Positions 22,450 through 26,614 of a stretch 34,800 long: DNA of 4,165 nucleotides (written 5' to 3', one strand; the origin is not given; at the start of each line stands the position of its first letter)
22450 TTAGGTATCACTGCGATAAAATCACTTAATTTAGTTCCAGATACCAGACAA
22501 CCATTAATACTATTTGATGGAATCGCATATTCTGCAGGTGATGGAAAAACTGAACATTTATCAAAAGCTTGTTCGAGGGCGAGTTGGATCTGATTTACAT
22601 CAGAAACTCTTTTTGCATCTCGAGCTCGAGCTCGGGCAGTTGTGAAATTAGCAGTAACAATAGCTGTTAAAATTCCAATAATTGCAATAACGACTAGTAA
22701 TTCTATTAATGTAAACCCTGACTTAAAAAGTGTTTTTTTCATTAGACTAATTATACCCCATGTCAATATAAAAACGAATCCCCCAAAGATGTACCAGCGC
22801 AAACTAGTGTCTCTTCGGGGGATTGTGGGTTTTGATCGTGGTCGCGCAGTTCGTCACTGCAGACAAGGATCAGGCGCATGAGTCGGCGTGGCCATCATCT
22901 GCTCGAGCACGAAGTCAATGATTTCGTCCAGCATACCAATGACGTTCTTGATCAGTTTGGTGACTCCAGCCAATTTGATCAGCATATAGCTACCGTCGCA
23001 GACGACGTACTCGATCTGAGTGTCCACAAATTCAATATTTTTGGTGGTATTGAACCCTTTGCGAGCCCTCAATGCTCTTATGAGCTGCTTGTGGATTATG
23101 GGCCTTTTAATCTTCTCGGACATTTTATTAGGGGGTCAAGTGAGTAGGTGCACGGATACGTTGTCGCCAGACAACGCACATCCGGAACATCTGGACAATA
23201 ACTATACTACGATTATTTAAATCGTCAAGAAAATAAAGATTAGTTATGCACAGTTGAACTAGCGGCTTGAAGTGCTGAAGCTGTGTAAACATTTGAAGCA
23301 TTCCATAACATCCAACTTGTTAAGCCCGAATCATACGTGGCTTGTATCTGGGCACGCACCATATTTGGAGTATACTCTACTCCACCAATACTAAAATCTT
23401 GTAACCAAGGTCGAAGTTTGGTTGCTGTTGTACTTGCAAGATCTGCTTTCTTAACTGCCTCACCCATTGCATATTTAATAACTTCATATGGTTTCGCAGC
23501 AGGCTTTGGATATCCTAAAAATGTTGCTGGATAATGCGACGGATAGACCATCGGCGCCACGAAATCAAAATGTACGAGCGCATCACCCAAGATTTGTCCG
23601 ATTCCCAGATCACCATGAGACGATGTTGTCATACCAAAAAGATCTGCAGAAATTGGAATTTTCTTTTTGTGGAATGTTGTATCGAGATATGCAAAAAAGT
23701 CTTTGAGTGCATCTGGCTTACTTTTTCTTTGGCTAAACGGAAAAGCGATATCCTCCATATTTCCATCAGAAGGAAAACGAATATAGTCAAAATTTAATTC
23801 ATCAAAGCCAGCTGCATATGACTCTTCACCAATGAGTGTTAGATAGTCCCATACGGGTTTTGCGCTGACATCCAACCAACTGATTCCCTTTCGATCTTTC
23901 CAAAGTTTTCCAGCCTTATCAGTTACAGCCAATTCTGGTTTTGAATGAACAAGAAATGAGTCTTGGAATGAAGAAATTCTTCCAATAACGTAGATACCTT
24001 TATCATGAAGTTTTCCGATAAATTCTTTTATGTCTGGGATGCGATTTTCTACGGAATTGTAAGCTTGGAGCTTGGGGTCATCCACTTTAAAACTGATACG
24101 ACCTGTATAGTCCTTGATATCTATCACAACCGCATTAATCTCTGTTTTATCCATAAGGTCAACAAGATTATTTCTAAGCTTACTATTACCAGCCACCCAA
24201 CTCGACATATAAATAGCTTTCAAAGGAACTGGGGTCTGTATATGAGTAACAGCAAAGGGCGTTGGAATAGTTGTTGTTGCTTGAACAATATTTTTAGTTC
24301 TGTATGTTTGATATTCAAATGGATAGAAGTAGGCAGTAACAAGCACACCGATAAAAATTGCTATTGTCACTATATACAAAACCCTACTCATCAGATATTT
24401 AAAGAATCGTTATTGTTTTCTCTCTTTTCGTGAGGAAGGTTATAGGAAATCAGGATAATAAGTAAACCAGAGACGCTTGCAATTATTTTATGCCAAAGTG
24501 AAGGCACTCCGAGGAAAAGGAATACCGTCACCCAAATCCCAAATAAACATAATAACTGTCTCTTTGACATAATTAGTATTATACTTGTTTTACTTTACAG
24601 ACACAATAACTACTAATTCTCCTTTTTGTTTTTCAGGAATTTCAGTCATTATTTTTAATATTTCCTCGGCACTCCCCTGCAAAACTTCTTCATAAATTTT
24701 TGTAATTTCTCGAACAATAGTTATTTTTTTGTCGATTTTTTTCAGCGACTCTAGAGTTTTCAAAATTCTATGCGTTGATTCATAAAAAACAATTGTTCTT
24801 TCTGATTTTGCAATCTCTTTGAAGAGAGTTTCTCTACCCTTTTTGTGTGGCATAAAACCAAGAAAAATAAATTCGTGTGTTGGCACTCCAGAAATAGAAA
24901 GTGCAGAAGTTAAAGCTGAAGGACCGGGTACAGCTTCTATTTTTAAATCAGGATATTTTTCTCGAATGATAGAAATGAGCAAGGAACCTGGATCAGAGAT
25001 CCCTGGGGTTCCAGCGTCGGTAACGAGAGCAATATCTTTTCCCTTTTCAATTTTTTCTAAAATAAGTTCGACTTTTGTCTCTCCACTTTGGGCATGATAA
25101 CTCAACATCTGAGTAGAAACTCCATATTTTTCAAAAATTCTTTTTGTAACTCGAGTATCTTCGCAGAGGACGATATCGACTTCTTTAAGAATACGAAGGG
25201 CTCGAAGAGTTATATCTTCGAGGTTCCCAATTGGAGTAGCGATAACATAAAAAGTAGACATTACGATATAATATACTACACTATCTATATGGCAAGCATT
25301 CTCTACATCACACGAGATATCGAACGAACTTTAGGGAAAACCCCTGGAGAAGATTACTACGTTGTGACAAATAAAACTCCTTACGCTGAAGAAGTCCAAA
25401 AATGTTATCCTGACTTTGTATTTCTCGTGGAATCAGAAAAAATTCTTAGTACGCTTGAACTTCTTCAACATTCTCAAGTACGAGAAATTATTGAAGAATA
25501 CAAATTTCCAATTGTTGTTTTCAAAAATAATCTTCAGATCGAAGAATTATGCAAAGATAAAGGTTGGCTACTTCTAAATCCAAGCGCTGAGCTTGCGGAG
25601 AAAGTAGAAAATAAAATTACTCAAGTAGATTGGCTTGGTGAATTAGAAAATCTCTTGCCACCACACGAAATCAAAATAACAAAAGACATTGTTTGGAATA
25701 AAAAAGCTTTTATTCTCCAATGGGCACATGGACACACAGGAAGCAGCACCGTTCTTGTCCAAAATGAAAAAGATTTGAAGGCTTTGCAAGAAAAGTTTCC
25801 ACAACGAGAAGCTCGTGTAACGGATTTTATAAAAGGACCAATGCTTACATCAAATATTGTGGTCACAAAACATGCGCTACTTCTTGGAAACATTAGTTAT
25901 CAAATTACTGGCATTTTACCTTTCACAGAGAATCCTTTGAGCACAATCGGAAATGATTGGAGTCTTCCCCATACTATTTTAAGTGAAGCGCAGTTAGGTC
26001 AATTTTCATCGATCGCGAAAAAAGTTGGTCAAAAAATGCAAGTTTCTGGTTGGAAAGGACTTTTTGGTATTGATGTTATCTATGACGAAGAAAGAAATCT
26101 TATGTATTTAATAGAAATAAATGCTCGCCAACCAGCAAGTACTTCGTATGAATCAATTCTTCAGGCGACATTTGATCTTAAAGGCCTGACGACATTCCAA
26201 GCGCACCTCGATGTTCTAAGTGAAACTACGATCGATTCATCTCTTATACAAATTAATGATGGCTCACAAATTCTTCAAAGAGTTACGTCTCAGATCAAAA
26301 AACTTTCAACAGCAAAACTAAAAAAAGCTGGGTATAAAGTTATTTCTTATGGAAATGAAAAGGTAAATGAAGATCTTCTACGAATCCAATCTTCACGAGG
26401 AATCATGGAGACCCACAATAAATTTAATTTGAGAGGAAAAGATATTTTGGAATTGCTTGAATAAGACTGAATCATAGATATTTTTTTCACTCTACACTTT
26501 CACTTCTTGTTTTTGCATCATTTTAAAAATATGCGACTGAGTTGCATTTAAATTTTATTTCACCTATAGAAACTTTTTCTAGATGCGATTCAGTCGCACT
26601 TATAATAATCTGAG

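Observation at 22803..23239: GC-rich, foreign-looking insert of about 430 bp with its own consensus promoter directly upstream of the pilin operon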

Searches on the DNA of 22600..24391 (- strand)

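Call 6: search_rna_families(source=window, start=22600, end=23450, threshold=evalue, max_evalue=10, show_alignments=3)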
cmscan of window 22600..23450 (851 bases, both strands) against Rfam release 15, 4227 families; matches with E-value up to 10: 1.
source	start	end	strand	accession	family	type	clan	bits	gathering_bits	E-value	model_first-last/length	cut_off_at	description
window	22682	22714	+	RF00610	SNORD110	Gene; snRNA; snoRNA; CD-box;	CL00076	15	64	8.6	1-71/71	no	Small nucleolar RNA SNORD110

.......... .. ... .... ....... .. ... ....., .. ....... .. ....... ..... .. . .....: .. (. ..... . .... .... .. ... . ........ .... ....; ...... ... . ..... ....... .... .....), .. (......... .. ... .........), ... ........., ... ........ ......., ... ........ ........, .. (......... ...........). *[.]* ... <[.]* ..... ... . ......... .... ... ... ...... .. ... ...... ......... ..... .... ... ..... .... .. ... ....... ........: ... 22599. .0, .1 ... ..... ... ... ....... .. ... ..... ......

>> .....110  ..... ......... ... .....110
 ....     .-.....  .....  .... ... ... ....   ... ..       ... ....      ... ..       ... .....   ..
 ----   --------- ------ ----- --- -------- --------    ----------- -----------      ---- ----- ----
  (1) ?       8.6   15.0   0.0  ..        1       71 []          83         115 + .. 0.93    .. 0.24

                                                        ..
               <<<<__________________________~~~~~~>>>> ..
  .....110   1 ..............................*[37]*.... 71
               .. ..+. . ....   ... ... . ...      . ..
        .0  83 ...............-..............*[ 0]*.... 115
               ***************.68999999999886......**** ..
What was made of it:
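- On Any Rfam RNA family: Nothing relevant appeared at E up to 10 in 22600-23450 (call 6).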

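Call 65: search_rna_families(sources=[L001, L003, L004, L005, L006, L007, L009, L012, L014, L019, L024, L025, L026], threshold=gathering)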
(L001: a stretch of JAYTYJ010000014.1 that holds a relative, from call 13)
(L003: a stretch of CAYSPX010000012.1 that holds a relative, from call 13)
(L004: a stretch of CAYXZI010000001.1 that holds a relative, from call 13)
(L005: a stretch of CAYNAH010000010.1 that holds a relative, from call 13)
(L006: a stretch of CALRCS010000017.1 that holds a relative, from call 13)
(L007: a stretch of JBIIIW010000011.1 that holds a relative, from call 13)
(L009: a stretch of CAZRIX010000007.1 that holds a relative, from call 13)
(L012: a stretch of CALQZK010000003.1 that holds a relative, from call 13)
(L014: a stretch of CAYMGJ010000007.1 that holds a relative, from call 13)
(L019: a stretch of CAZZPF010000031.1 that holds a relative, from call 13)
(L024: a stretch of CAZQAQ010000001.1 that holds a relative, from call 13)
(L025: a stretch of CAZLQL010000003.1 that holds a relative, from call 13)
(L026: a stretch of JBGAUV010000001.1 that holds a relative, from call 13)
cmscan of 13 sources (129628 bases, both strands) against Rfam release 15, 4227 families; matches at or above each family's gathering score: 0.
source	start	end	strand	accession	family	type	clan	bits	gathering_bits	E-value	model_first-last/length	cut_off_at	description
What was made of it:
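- On Any Rfam RNA family: None was found in 13 related loci (call 65).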

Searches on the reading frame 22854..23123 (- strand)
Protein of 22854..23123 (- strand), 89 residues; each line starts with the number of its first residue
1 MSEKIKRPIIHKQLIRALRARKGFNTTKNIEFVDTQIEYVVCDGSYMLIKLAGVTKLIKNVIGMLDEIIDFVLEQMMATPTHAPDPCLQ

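Call 7: search_protein_families(library=pfam, proteins=[window:22854-23123:-], max_evalue=1)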
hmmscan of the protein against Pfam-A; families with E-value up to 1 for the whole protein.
window:22854-23123:- (89 aa): 0 families

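Call 8: search_protein_families(library=phrogs, proteins=[window:22854-23123:-], max_evalue=1)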
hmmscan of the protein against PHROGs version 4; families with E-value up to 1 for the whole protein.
window:22854-23123:- (89 aa): 1 family
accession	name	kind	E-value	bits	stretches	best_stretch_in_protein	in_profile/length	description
phrog_36671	-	unknown function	0.081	14.2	1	28-77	37-84/92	-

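Call 9: search_protein_families(library=ncbifam, proteins=[window:22854-23123:-], max_evalue=1)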
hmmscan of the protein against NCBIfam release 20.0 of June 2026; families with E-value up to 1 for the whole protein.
window:22854-23123:- (89 aa): 1 family
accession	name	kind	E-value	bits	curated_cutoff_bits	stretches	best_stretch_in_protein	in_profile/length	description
NF001817.0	PRK00556.1-1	equivalog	0.0022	17.7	273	1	25-73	123-170/187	septum site-determining protein MinC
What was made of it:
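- No family hits were found (calls 7-9).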

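Call 10: find_homologous_proteins(query=window:22854-23123:-, max_evalue=0.01)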
Query window:22854-23123:-: no candidate shares three 5-residue words with the query. No homologue found.

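Call 12: find_encoding_contigs(protein=window:22854-23123:-, flank=3000, max_places=6)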
Protein window:22854-23123:- (89 aa): no gene with exactly this product is on record in the collection.

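Call 26: search_protein_representatives(protein=window:22854-23123:-)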
Query: 89 residues. Proteins with E-value up to 0.001 (for the whole library): 0; up to 1e-10: 0; up to 1e-30: 0. The best 0 are listed.
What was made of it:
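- The protein is an orphan (call 26).
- Tried and rejected: Protein homologues: the word-indexed search of 5.8e9 proteins and full HMMER against 1.84e9 representatives returned zero hits (calls 10, 26).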

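Call 27: predict_structure(protein=window:22854-23123:-)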
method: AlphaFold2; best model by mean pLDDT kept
length: 89 residues; sequences in the alignment: 1
mean_pLDDT: 52.8   pTM: 0.29
mean pLDDT of the five models: 52.8, 47.4, 45.9, 42.0, 40.8
residues with pLDDT >= 90: 0; 70-90: 11; 50-70: 40; < 50: 38
segments of 3 or more residues with pLDDT < 50: 1-8, 22-25, 29-31, 36-53
pLDDT, mean of each block of 10 residues (from residue 1): 43 53 49 47 37 56 71 66 54
secondary structure, 60 per line:
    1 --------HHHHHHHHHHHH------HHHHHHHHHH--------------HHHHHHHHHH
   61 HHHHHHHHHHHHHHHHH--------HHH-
elements in order: H9-20 H27-36 H51-77

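Call 36: find_related_loci(query=window:22854-23123:-, collection=viral_contigs, flank=4000)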
Query window:22854-23123:- (89 aa) in viral_contigs; peptide patterns used: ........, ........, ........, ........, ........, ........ (x = any residue, [..] = any of these).
7 stretches matched a pattern, but none encodes a relative of the query by tblastn (E <= 1e-3).

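Call 37: find_related_loci(query=window:22854-23123:-, collection=metagenome_contigs, flank=4000)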
Query window:22854-23123:- (89 aa) in metagenome_contigs; peptide patterns used: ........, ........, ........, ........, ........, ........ (x = any residue, [..] = any of these).
146 stretches matched a pattern, but none encodes a relative of the query by tblastn (E <= 1e-3).
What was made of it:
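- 22854..23123 (-): Small orphan ORF of 89 codons plus TGA: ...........DPCLQ. No homologue or family was found (calls 7-10, 26, 36, 37).
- Orphan status: no hit in 1.84e9 representative proteins (call 26), in the 5.8e9 word-indexed search (call 10), in Pfam, PHROGs or NCBIfam (calls 7-9), or in viral and metagenome contigs (calls 36, 37). No donor-like sequence appears in viral or metagenome contigs (calls 36, 37).
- Tried and rejected: Other collections: viral and metagenome scans for the ORF found no relative (calls 36, 37).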

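Call 70: fold_search(model_id=the predicted structure, library=pdb)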
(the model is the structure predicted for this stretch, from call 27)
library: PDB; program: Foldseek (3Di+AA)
matches with E <= 10: 0; with E <= 0.001: 0
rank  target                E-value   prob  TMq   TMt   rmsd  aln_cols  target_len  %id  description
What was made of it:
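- On Known protein families (Pfam, NCBIfam, PHROGs) or solved folds: The AF2 model has pLDDT 52.8 and no Foldseek hit (calls 27, 70).
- Tried and rejected: Structure: the single-sequence AF2 model has low confidence and no fold match (calls 27, 70).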

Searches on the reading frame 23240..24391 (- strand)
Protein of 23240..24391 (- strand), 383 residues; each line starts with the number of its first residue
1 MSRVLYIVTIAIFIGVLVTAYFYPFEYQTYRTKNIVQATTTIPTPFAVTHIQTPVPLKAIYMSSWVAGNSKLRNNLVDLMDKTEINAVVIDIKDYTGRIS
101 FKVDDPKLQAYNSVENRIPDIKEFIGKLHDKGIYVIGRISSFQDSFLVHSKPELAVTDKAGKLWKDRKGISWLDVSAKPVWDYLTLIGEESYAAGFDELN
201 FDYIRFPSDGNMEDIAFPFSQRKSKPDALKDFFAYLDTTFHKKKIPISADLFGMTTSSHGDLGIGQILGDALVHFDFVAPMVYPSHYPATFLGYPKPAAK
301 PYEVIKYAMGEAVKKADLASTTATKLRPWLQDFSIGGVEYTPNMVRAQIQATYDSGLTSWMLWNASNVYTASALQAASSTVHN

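Call 7: search_protein_families(library=pfam, proteins=[window:23240-24391:-], max_evalue=1)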
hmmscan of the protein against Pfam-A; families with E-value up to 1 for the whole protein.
window:23240-24391:- (383 aa): 3 families
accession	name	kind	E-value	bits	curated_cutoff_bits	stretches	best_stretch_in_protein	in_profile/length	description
PF13200.12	DUF4015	-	3.5e-96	322.4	27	1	59-369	1-313/313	Putative glycosyl hydrolase domain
PF14871.12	GHL6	-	3.7e-05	24.4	35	1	75-166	4-91/132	Hypothetical glycosyl hydrolase 6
PF03537.19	Glyco_hydro_114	-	0.19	11.4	27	1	122-204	29-115/231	Glycoside-hydrolase family GH114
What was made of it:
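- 23240..24391 (-): DUF4015 putative glycosyl hydrolase gene, the conserved upstream neighbour of the small-gene site. PF13200, 3.5e-96 (call 7).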

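Call 11: find_encoding_contigs(protein=window:23240-24391:-, flank=6000, max_places=10)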
Protein window:23240-24391:- (383 aa): no gene with exactly this product is on record in the collection.
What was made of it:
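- Tried and rejected: The window's own proteins are not on record (calls 11, 12).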

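Call 13: find_related_loci(query=window:23240-24391:-, collection=genome_contigs, flank=5000)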
Query window:23240-24391:- (383 aa) in genome_contigs; peptide patterns used: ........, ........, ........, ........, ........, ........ (x = any residue, [..] = any of these).
598 stretches matched a pattern (row limit reached: there are more); 554 encode a relative of the query (tblastn E <= 1e-3); the best 80 are kept; 80 distinct loci.
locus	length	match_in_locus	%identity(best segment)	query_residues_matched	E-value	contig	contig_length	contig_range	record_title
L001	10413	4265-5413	85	1-383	0e+0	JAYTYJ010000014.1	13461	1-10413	MAG: Candidatus Taylorbacteria bacterium isolate GFS_6108 GFS_6108_13, whole genome shotgun sequence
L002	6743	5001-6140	74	1-380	0e+0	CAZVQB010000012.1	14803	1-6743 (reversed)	MAG TPA_asm: uncultured Candidatus Saccharibacteria bacterium isolate SRP135725_co1_407 genome assembly, contig: NODE_53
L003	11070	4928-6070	75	1-380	0e+0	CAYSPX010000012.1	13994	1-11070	MAG TPA_asm: uncultured Candidatus Saccharibacteria bacterium isolate SRP286056_co1_32 genome assembly, contig: NODE_544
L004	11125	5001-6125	74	1-375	0e+0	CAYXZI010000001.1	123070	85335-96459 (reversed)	MAG TPA_asm: uncultured Candidatus Saccharibacteria bacterium isolate SRP219642_co4_163 genome assembly, contig: NODE_16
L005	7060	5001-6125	73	1-375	0e+0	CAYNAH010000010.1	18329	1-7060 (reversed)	MAG TPA_asm: uncultured Candidatus Saccharibacteria bacterium isolate SRP342105_co1_464 genome assembly, contig: NODE_40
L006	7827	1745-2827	74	21-381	0e+0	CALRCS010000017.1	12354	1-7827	MAG: Candidatus Nomurabacteria bacterium isolate RH-23may17-878 genome assembly, contig: RH-23may17-C40141, whole genome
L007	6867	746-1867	74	1-374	0e+0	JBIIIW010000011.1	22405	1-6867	MAG: Candidatus Paceibacteria bacterium isolate ME2001-09-10pf_3300042914_group1_bin230 Rohwer_bin1538_scaffold_1639_c1,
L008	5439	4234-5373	69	1-380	0e+0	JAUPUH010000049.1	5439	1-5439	MAG: Patescibacteria group bacterium isolate erpe_2018_sw_15hr_WHONDRS-SW48-000090_B_bin.52 scaffold_387670, whole genom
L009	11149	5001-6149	70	1-383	0e+0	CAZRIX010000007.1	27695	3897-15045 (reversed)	MAG TPA_asm: uncultured Candidatus Saccharibacteria bacterium isolate SRP219642_co7_29 genome assembly, contig: NODE_236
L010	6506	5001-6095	69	21-383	4e-172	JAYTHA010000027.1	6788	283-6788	MAG: Candidatus Taylorbacteria bacterium isolate GFS_2430 GFS_2430_26, whole genome shotgun sequence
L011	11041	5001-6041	72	29-376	3e-171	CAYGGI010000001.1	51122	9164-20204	MAG TPA_asm: uncultured Candidatus Saccharibacteria bacterium isolate ERP113451_co3_102 genome assembly, contig: NODE_28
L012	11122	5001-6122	68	7-375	5e-171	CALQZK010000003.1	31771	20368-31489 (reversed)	MAG: Candidatus Nomurabacteria bacterium isolate MaH-04nov19-97 genome assembly, contig: MaH-04nov19-C3290, whole genome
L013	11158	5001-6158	66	1-380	9e-171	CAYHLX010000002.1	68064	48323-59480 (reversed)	MAG TPA_asm: uncultured Candidatus Saccharibacteria bacterium isolate ERP119705_co13_651 genome assembly, contig: NODE_4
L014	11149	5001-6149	65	1-380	8e-169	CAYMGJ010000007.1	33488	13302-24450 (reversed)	MAG TPA_asm: uncultured Candidatus Saccharibacteria bacterium isolate SRP219642_co3_496 genome assembly, contig: NODE_12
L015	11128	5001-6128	66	8-374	6e-168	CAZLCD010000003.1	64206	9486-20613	MAG TPA_asm: uncultured Candidatus Saccharibacteria bacterium isolate SRP286056_co1_436 genome assembly, contig: NODE_41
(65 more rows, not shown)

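Call 38: find_related_loci(query=window:23240-24391:-, collection=metagenome_contigs, flank=2500)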
Query window:23240-24391:- (383 aa) in metagenome_contigs; peptide patterns used: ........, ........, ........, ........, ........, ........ (x = any residue, [..] = any of these).
600 stretches matched a pattern (row limit reached: there are more); 541 encode a relative of the query (tblastn E <= 1e-3); the best 80 are kept; 80 distinct loci.
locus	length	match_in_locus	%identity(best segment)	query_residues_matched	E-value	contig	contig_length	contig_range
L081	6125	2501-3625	74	1-375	0e+0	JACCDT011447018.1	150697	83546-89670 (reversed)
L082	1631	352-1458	72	7-374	0e+0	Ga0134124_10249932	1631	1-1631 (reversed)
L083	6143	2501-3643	69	1-380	2e-179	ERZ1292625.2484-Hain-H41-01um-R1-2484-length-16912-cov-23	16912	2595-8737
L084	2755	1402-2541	69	1-380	0e+0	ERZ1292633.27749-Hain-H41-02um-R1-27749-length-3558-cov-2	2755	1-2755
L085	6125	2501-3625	67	6-380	2e-178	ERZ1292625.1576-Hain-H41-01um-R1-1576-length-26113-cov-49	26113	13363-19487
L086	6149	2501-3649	65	1-380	4e-169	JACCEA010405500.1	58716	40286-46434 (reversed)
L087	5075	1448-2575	65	9-381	2e-166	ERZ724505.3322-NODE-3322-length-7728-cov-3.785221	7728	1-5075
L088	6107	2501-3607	63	9-375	2e-159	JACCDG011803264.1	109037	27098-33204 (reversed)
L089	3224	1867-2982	61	7-377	1e-158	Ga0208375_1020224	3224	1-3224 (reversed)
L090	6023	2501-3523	61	35-374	3e-145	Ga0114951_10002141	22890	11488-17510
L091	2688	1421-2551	57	12-383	2e-151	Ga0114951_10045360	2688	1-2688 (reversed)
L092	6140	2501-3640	57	4-380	1e-142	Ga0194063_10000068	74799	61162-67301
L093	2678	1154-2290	57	5-374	1e-150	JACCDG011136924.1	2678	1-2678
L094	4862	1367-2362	60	42-374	1e-143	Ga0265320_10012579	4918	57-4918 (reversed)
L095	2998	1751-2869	56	10-374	1e-146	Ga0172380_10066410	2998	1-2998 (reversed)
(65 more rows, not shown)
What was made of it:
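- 23240..24391 (-): It served as the anchor for 160 related loci (calls 13, 38).
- Tried and rejected: A metagenome scan with DUF4015 gave nothing closer than L001 (call 38).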

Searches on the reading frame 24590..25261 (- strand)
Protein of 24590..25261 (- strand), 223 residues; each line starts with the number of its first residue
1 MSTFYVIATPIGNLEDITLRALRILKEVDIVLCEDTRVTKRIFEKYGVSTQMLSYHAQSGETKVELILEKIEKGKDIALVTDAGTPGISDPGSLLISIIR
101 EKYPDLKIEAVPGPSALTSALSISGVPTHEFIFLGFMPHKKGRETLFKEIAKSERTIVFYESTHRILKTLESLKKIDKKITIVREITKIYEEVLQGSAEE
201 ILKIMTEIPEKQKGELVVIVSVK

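Call 34: search_protein_families(library=pfam, proteins=[window:24590-25261:-], max_evalue=0.001)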
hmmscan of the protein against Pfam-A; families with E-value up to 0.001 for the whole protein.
window:24590-25261:- (223 aa): 1 family
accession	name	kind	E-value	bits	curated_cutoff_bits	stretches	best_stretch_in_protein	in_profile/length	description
PF00590.25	TP_methylase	-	1.4e-37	130.1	27.8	1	3-201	1-211/212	Tetrapyrrole (Corrin/Porphyrin) Methylases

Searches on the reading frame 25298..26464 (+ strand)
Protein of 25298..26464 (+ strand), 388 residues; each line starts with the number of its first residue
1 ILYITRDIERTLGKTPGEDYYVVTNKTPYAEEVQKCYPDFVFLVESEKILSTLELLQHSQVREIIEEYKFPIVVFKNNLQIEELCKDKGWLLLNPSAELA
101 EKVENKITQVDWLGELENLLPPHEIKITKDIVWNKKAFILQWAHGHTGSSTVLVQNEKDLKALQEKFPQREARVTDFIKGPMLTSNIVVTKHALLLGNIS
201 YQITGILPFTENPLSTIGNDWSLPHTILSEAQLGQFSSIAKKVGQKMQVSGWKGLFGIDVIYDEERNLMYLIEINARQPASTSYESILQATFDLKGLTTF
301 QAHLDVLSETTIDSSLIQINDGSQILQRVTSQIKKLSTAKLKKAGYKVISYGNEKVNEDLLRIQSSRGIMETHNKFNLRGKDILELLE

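Call 34: search_protein_families(library=pfam, proteins=[window:25298-26464:+], max_evalue=0.001)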
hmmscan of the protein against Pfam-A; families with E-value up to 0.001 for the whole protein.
window:25298-26464:+ (388 aa): 1 family
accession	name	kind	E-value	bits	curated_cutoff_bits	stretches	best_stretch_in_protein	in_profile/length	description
PF02655.19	ATP-grasp_3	-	3.1e-07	31.1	23.2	1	104-278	2-157/160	ATP-grasp domain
